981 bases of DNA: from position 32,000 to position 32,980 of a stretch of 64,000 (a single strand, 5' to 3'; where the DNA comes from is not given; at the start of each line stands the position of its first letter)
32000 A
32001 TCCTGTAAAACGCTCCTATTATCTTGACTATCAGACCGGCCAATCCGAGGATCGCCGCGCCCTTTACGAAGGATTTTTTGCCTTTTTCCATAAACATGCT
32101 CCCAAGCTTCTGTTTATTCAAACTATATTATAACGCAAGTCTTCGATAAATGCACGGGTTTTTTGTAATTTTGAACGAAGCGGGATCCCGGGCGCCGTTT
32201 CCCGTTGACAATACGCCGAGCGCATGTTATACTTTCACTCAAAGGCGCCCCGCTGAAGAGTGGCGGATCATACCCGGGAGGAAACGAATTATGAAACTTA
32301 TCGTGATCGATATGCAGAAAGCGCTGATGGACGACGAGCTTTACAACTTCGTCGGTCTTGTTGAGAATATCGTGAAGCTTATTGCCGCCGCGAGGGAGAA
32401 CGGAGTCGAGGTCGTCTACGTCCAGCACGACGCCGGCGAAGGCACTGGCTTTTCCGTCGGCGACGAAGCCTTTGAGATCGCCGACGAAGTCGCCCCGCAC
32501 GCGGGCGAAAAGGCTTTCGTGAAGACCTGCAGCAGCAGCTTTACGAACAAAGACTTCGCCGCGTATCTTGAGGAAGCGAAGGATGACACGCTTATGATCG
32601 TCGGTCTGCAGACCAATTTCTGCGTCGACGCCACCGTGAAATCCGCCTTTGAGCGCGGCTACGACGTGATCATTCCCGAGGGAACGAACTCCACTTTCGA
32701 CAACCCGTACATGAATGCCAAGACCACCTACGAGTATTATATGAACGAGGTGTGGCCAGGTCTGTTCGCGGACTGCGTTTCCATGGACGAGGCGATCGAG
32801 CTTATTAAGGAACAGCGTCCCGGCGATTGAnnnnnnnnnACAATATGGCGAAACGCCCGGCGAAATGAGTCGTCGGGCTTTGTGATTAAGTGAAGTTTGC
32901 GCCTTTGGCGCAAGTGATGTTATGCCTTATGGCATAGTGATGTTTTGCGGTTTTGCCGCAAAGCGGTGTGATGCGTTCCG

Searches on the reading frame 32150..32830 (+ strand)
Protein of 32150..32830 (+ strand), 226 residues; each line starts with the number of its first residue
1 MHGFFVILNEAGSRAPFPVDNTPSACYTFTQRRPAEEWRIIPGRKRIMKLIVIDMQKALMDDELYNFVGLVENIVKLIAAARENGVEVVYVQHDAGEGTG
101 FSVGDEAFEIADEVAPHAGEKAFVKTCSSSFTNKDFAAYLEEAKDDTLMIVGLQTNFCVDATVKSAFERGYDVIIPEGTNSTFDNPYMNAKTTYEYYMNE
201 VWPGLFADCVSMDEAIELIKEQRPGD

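Call 56: search_protein_families(library=pfam, proteins=[window:32150-32830:+], max_evalue=0.001)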
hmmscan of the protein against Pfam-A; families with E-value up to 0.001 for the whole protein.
window:32150-32830:+ (226 aa): 1 family
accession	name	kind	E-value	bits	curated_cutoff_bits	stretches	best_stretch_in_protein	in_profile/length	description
PF00857.26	Isochorismatase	-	3.5e-31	109.1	27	1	50-184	3-152/175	Isochorismatase domain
